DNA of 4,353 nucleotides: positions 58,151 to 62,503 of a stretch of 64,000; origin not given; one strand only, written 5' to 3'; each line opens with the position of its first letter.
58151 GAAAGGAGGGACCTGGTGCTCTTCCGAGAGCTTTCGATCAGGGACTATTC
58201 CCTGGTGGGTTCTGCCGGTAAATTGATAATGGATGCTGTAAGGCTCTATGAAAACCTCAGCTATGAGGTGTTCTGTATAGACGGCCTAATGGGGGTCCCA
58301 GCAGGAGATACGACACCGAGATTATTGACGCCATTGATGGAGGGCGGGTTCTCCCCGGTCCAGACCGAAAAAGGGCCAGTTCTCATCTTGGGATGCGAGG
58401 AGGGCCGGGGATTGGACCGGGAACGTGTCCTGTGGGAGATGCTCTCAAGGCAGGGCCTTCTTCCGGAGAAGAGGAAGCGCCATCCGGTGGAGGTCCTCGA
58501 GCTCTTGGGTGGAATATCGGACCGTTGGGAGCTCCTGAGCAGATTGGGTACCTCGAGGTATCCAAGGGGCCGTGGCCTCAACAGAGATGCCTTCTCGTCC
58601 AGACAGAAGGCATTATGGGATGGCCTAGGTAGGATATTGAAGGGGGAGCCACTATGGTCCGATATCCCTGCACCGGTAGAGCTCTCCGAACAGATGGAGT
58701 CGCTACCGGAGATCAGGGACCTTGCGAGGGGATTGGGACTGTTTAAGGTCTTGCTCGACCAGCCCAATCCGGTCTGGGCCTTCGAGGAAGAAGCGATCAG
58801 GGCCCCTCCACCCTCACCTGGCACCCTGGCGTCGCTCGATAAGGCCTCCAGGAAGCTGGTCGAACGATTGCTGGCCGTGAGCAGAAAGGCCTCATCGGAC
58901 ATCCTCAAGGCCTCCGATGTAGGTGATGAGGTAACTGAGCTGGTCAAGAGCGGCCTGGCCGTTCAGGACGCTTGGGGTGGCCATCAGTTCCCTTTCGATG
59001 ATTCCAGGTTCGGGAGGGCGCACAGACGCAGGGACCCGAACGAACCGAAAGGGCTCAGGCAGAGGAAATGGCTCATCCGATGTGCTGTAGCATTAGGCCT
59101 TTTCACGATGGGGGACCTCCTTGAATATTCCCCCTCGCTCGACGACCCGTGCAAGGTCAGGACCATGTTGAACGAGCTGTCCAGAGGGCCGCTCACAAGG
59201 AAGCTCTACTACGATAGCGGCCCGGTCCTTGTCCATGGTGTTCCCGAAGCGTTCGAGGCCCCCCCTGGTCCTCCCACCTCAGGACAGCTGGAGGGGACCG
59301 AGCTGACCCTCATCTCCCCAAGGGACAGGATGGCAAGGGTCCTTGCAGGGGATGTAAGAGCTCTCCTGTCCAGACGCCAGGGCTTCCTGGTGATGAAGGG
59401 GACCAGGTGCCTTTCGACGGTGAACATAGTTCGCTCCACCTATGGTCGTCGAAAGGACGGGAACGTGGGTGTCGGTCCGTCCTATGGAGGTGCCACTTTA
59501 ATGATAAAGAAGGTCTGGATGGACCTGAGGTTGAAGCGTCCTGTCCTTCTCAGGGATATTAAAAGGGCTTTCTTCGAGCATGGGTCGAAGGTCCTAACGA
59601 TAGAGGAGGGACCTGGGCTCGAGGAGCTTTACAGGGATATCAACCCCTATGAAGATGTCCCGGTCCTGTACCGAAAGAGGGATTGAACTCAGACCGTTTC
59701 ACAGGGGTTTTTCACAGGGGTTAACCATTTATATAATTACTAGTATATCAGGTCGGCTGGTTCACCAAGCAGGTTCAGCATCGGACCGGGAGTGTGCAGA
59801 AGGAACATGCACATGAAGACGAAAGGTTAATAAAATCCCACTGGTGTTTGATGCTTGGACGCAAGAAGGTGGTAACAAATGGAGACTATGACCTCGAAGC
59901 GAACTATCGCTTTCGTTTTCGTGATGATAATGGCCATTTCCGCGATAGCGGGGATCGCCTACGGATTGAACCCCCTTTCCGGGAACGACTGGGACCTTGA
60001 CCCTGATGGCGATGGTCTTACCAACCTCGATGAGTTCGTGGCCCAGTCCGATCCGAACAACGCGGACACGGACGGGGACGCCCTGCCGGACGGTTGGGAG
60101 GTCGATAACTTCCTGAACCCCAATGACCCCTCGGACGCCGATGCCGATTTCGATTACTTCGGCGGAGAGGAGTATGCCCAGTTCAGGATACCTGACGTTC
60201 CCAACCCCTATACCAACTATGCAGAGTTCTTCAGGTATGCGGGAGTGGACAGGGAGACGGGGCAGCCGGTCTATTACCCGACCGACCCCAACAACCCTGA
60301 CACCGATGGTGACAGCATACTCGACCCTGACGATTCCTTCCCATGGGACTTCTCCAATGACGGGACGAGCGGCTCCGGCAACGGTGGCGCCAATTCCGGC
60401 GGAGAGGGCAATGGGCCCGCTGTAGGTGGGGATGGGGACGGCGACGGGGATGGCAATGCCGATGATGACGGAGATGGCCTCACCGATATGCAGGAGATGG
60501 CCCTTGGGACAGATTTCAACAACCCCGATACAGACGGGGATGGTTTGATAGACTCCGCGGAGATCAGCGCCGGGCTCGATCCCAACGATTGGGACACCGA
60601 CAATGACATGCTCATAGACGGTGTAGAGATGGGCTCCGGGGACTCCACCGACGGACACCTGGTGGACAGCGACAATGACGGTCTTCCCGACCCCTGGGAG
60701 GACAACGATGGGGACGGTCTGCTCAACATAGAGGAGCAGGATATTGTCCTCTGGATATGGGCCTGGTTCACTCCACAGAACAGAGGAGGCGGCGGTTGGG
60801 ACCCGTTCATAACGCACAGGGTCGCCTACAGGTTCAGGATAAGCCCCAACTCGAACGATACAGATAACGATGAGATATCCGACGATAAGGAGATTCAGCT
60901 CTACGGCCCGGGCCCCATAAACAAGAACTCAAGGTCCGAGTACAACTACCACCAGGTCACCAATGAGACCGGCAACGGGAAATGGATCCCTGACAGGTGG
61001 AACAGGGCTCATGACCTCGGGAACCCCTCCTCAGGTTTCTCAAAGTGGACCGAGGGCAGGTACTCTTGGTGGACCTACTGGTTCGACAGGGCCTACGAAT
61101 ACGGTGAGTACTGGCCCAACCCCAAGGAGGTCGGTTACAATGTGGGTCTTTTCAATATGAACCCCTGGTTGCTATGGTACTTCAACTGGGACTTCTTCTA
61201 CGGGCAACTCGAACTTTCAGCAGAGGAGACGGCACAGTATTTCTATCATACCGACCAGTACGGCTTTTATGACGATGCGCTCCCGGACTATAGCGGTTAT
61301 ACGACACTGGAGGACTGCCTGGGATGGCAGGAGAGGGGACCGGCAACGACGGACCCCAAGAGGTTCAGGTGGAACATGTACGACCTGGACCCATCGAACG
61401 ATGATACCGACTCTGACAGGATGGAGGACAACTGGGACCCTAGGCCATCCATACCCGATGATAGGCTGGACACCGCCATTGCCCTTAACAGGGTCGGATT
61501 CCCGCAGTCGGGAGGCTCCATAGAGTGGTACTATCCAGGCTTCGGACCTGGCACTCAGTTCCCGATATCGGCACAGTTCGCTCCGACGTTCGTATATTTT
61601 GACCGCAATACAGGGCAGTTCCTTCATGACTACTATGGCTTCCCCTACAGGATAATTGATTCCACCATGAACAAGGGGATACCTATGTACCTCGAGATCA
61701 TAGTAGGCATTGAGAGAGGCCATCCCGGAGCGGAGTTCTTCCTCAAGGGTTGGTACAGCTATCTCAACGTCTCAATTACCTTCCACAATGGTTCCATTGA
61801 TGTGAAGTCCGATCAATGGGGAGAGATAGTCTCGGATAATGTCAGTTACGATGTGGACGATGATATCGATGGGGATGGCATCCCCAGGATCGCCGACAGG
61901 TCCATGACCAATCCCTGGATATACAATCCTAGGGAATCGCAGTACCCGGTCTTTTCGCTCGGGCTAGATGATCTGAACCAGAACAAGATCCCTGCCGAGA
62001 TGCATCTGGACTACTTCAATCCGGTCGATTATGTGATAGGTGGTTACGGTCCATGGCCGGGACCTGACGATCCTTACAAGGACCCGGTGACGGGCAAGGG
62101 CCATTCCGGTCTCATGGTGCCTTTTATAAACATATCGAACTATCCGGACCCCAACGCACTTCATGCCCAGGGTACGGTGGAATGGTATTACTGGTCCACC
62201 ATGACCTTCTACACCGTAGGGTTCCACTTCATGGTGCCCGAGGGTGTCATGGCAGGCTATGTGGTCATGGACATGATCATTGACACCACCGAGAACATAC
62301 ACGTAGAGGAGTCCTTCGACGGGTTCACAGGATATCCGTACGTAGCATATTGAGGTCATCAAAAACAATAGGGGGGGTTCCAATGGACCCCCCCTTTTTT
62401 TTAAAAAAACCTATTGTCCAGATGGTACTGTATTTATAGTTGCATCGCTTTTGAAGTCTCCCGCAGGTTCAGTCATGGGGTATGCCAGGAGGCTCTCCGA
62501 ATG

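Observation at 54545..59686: Bacterial-length (1.7k aa) Lhr helicase in an archaeal context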

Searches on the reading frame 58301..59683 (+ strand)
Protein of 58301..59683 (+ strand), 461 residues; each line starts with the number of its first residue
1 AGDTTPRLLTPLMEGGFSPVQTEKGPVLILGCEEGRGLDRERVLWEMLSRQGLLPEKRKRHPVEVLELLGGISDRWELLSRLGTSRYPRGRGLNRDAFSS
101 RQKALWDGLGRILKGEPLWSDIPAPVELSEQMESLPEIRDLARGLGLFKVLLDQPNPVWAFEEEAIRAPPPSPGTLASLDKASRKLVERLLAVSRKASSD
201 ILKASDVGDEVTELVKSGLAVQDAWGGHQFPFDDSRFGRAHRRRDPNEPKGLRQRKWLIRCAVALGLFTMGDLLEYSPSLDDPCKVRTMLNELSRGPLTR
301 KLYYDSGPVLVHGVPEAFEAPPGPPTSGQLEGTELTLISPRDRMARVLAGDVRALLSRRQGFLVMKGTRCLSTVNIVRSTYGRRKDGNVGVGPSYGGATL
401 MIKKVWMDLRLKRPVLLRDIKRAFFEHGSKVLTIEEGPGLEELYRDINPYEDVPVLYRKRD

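Call 7: search_protein_families(library=pfam, proteins=[window:58301-59683:+], max_evalue=10)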
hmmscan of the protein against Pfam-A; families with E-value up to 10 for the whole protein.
window:58301-59683:+ (461 aa): 1 family
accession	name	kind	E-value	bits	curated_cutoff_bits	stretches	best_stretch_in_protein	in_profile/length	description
PF19979.4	DUF6415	-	0.94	10.7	27.5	1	168-216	12-60/95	Family of unknown function (DUF6415)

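Call 50: search_solved_structures(query=A4, max_evalue=10, show_alignments=4)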
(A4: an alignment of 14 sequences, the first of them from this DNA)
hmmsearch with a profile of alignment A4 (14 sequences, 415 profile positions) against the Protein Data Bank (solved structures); distinct sequences matched with E-value up to 10: 0.

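Call 54: find_related_loci(query=A4, collection=genome_contigs, flank=10000)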
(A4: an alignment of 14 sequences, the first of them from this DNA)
Query A4 (426 aa) in genome_contigs; peptide patterns used: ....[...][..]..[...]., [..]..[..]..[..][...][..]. (x = any residue, [..] = any of these).
32 stretches matched a pattern; 20 encode a relative of the query (tblastn E <= 1e-3); 20 distinct loci.
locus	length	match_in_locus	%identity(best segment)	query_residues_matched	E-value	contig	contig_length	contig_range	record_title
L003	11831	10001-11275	84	1-425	0e+0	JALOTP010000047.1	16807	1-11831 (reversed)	MAG: Thermoplasmatota archaeon isolate Prado236 scaffold_4342, whole genome shotgun sequence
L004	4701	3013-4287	81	1-425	0e+0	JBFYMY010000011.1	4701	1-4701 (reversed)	MAG: Thermoplasmatales archaeon isolate PPR_0074 k121_4265649, whole genome shotgun sequence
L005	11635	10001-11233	35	1-411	1e-72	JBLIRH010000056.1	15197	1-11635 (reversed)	MAG: Thermoplasmatota archaeon isolate MG1_202108_bin_178 MG1_202108_bin_178_scaffold_57, whole genome shotgun sequence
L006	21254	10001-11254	36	1-418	5e-71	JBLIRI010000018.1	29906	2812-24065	MAG: Thermoplasmatota archaeon isolate MG1_202007_bin_818 MG1_202007_bin_818_scaffold_18, whole genome shotgun sequence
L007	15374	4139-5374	36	1-412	2e-69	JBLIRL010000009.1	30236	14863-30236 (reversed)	MAG: Thermoplasmatota archaeon isolate MF1_201704_bin_1099 MF1_201704_bin_1099_scaffold_9, whole genome shotgun sequence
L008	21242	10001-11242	35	2-416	3e-69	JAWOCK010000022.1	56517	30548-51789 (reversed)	MAG: Thermoplasmatota archaeon isolate BLK5-1.bin.203 k191_1863489, whole genome shotgun sequence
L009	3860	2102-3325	35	3-412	5e-69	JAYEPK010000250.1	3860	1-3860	MAG: Thermoplasmatota archaeon isolate MAG002 MAG002_250, whole genome shotgun sequence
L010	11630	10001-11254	33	1-416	1e-66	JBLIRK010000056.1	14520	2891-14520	MAG: Thermoplasmatota archaeon isolate MF1_202111_bin_395 MF1_202111_bin_395_scaffold_57, whole genome shotgun sequence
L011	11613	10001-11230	34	1-412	1e-65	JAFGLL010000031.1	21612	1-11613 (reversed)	MAG: Thermoplasmatota archaeon isolate Zod_Metabat.400 k87_4143740, whole genome shotgun sequence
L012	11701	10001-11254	33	2-418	4e-63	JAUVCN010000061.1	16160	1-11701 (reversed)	MAG: Thermoplasmatales archaeon isolate CSMAG_272 CSMAG_272_k141_26285_length_16160_cov_7.9904, whole genome shotgun seq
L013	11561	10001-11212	35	8-417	4e-60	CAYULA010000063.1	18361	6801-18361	MAG TPA_asm: uncultured Thermoplasmatales archaeon isolate SRP141376_co4_191 genome assembly, contig: NODE_5261_length_1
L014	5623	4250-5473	33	8-418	1e-58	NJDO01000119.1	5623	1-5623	MAG: Thermoplasmatales archaeon ex4484_6 ex4484_6_scaffold_17150_length_5623__count_660, whole genome shotgun sequence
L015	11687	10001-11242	32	1-411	8e-57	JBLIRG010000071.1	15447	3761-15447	MAG: Thermoplasmatota archaeon isolate MG1_202111_bin_239 MG1_202111_bin_239_scaffold_71, whole genome shotgun sequence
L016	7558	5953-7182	34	8-413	2e-56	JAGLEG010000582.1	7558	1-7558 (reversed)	MAG: Thermoplasmata archaeon isolate SW_4_56 ROV167.bin.56.fa_582, whole genome shotgun sequence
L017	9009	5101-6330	33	8-413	8e-56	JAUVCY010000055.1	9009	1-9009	MAG: Thermoplasmatota archaeon isolate CSMAG_283 CSMAG_283_k141_3282259_length_9009_cov_6.6564, whole genome shotgun seq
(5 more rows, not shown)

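Call 79: predict_structure(alignment_id=A4)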
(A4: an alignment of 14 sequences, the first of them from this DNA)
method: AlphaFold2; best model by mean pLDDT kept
length: 426 residues; sequences in the alignment: 14
mean_pLDDT: 79.6   pTM: 0.81
mean pLDDT of the five models: 79.6, 79.0, 78.6, 75.2, 73.5
residues with pLDDT >= 90: 144; 70-90: 190; 50-70: 44; < 50: 48
segments of 3 or more residues with pLDDT < 50: 203-209, 291-297, 347-361, 412-426
pLDDT, mean of each block of 10 residues (from residue 1): 81 92 92 93 93 84 86 85 63 87 90 91 91 77 87 83 82 86 88 71 48 74 93 95 90 92 86 86 71 52 94 89 84 90 60 37 74 86 90 83 55 41 32
secondary structure, 60 per line:
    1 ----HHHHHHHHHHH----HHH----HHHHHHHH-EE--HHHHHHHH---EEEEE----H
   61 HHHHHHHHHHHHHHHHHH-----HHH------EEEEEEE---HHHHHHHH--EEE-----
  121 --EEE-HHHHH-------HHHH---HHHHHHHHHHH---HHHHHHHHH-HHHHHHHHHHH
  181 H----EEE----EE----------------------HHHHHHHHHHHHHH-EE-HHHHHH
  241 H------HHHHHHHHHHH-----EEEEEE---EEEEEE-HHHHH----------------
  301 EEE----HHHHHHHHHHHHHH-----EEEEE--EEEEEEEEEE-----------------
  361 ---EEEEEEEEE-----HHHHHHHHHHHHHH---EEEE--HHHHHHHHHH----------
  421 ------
elements in order: H5-15 H27-34 H40-47 E51-55 H60-78 E93-99 H103-110 E113-115 E123-125 H127-131 H139-142 H146-156 H160-168 H170-181 E186-188 H217-230 H235-241 H248-258 E264-269 E273-278 H280-284 E301-303 H308-321 E327-331 E334-343 E364-372 H378-391 E395-398 H401-410

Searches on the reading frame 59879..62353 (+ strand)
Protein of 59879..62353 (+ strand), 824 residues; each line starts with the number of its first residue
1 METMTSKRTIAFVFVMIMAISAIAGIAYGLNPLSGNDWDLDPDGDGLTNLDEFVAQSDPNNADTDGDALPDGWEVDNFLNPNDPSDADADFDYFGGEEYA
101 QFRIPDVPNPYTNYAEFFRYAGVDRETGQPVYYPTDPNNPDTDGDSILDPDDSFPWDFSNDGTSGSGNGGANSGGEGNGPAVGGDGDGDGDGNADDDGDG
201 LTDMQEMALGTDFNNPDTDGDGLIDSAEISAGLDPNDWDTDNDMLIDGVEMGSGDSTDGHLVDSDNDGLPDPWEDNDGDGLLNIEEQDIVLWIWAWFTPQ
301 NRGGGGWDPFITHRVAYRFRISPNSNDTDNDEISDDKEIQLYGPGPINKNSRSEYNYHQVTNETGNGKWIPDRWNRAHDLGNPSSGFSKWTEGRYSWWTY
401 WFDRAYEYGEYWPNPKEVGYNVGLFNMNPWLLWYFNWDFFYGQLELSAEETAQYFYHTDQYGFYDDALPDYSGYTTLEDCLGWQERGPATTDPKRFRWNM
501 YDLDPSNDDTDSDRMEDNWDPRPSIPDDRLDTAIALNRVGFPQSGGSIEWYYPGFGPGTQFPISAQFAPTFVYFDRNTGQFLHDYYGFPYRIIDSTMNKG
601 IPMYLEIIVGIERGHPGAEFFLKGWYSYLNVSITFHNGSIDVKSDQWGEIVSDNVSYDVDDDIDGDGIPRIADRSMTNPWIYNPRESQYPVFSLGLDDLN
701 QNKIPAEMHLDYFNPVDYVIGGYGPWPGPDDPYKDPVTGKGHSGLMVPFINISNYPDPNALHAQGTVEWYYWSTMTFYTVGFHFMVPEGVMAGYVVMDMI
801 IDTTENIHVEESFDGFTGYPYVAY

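Call 21: search_protein_families(library=pfam, proteins=[window:59879-62353:+], max_evalue=0.001)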
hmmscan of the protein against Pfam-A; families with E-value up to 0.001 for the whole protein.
window:59879-62353:+ (824 aa): 1 family
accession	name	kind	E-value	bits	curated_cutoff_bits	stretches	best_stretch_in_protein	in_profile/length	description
PF18884.5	TSP3_bac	-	2.5e-06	27.7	25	1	195-212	1-18/22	Bacterial TSP3 repeat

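Call 62: search_protein_families(library=ncbifam, proteins=[window:59879-62353:+], max_evalue=1e-10)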
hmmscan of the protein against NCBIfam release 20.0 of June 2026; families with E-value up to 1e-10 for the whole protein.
window:59879-62353:+ (824 aa): 0 families

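Call 95: search_solved_structures(query=window:59879-62350:+, max_evalue=1)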
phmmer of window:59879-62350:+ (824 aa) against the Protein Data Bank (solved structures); distinct sequences matched with E-value up to 1: 2.
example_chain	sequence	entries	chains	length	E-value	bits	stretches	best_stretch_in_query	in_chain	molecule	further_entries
8fns_A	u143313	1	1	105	0.014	17.1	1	195-274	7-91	EF-hand domain-containing protein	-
6mi5_X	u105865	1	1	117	0.019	16.6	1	195-274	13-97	Lanmodulin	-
